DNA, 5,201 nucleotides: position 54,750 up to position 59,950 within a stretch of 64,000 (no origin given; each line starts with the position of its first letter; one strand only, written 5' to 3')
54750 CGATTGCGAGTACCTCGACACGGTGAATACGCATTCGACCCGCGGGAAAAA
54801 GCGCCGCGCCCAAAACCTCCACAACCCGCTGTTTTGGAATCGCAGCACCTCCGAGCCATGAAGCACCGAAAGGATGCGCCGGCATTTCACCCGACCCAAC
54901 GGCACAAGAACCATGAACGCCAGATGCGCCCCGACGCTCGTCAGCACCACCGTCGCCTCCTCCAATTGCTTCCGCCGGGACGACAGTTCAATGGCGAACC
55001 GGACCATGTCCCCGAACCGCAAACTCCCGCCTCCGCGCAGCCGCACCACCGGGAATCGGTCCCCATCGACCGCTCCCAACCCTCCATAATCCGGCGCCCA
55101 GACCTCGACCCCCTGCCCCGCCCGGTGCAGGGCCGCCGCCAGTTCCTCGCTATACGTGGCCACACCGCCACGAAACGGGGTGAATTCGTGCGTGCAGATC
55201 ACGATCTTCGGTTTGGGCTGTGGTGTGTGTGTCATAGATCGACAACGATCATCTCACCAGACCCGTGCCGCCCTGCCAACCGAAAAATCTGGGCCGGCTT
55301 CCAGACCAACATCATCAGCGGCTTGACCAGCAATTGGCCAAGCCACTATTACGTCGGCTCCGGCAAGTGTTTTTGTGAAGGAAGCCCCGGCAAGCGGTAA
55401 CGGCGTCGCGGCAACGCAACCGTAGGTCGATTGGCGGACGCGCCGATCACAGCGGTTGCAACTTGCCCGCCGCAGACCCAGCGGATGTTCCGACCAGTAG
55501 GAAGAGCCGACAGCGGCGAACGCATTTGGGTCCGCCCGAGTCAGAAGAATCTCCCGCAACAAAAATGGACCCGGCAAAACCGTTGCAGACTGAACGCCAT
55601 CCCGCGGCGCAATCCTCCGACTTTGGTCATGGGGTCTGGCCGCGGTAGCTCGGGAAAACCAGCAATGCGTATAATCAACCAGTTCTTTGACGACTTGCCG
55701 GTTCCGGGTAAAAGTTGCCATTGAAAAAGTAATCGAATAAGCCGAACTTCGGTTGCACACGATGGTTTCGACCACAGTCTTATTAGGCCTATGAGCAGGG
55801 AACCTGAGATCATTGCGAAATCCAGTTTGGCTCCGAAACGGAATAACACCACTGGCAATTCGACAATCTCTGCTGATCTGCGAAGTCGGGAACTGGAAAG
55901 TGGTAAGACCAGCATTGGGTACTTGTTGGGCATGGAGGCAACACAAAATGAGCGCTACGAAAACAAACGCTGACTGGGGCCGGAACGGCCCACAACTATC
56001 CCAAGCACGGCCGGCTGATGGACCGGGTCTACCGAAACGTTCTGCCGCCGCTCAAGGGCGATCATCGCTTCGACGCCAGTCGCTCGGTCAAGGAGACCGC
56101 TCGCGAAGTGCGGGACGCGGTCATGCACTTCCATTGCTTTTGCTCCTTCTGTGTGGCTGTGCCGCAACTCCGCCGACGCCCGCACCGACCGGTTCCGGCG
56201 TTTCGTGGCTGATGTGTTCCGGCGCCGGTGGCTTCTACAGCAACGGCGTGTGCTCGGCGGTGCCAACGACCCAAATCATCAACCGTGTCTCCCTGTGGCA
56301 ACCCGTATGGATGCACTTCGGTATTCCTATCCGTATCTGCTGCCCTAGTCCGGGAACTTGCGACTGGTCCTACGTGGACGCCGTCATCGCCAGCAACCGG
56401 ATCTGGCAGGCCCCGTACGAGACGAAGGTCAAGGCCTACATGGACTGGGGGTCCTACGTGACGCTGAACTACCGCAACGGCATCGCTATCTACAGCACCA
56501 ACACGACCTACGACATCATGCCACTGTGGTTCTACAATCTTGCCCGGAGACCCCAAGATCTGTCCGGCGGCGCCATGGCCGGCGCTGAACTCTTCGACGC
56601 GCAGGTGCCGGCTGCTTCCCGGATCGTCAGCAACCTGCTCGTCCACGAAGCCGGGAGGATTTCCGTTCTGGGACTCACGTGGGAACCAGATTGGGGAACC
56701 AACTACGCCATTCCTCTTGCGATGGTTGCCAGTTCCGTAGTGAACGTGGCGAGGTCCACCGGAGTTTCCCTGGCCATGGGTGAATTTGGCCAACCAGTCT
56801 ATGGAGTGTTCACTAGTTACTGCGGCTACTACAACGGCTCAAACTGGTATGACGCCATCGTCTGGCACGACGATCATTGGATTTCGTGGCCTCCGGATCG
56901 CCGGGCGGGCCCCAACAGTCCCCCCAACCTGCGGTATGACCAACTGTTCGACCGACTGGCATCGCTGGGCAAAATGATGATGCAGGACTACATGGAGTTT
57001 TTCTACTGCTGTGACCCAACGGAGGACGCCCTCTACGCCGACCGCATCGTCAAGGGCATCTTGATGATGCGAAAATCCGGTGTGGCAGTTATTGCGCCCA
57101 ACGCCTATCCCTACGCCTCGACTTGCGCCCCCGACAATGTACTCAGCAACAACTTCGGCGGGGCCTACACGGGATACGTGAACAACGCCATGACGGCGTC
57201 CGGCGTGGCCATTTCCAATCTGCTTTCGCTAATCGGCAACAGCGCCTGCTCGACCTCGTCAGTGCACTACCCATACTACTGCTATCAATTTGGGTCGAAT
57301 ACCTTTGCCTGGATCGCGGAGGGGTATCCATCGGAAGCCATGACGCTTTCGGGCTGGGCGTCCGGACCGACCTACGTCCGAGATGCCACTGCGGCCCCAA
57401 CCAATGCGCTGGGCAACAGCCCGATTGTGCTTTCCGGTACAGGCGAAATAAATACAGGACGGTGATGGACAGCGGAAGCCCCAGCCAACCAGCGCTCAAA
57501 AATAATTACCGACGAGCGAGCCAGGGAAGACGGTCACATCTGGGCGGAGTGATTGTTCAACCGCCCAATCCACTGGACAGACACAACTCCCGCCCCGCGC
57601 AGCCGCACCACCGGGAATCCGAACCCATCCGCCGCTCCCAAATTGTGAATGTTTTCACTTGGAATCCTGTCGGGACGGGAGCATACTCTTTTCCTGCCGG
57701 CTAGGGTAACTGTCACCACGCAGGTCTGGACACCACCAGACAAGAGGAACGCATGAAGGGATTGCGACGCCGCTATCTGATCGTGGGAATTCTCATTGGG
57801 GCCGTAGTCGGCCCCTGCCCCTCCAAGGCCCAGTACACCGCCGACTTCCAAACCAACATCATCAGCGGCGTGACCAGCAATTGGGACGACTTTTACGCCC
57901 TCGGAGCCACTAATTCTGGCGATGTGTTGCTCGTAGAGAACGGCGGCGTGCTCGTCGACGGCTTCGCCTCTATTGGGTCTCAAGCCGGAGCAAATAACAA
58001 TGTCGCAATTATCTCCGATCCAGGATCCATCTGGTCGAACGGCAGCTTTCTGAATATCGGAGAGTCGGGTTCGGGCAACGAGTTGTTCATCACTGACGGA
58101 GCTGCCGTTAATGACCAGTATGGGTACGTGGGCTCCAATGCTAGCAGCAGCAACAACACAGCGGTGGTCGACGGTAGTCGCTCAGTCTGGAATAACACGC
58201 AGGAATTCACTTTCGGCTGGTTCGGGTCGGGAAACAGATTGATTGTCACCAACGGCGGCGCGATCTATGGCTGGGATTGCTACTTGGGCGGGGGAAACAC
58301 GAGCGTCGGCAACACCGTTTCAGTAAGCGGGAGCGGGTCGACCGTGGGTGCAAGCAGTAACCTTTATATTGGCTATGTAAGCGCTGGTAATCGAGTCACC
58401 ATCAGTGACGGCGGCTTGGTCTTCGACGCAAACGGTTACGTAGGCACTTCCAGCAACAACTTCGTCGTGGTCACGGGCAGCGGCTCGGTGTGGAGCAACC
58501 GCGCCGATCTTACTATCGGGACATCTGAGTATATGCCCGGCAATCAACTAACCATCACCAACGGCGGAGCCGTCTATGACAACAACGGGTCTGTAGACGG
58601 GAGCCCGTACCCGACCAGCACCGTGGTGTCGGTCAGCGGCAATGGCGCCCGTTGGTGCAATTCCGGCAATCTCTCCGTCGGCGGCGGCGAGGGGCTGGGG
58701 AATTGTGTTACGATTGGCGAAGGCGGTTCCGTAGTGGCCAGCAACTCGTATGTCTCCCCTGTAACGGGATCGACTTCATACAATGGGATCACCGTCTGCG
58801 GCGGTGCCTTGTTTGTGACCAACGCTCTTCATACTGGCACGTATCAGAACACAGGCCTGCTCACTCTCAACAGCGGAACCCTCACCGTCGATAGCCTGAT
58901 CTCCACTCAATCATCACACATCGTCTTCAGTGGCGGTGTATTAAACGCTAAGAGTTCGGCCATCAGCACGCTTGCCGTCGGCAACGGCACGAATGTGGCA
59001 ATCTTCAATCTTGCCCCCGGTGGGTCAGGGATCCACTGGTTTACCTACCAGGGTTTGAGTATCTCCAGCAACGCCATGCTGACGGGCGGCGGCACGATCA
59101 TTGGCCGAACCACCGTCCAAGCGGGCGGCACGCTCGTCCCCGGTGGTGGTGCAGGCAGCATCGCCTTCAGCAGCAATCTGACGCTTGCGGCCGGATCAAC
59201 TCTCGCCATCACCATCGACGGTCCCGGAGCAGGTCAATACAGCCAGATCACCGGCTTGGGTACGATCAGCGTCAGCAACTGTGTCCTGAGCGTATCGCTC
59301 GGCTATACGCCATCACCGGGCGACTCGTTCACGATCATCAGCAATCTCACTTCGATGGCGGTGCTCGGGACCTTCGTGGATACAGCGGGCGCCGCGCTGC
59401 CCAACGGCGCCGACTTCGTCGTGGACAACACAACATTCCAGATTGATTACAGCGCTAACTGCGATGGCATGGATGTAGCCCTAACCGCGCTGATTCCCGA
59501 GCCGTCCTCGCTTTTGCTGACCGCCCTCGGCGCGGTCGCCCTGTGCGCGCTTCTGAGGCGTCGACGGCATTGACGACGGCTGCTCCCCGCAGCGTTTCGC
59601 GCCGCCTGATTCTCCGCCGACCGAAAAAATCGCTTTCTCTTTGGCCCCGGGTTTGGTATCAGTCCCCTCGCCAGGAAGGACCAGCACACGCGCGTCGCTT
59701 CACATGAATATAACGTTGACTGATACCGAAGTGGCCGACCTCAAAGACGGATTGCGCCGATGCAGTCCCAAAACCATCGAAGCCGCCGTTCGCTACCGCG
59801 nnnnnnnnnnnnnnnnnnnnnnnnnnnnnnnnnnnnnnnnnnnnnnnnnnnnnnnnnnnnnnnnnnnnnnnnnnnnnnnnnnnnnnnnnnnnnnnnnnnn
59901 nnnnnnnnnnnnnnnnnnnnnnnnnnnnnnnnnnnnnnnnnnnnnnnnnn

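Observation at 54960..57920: A roughly 350-bp co-linear duplication flanks an inserted lipoprotein gene and splits a divergent GT4/PEP-CTERM gene pair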

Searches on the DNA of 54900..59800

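Call 37: search_rna_families(source=window, start=54900, end=59800, threshold=evalue, max_evalue=1)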
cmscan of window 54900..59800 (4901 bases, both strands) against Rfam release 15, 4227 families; matches with E-value up to 1: 0.
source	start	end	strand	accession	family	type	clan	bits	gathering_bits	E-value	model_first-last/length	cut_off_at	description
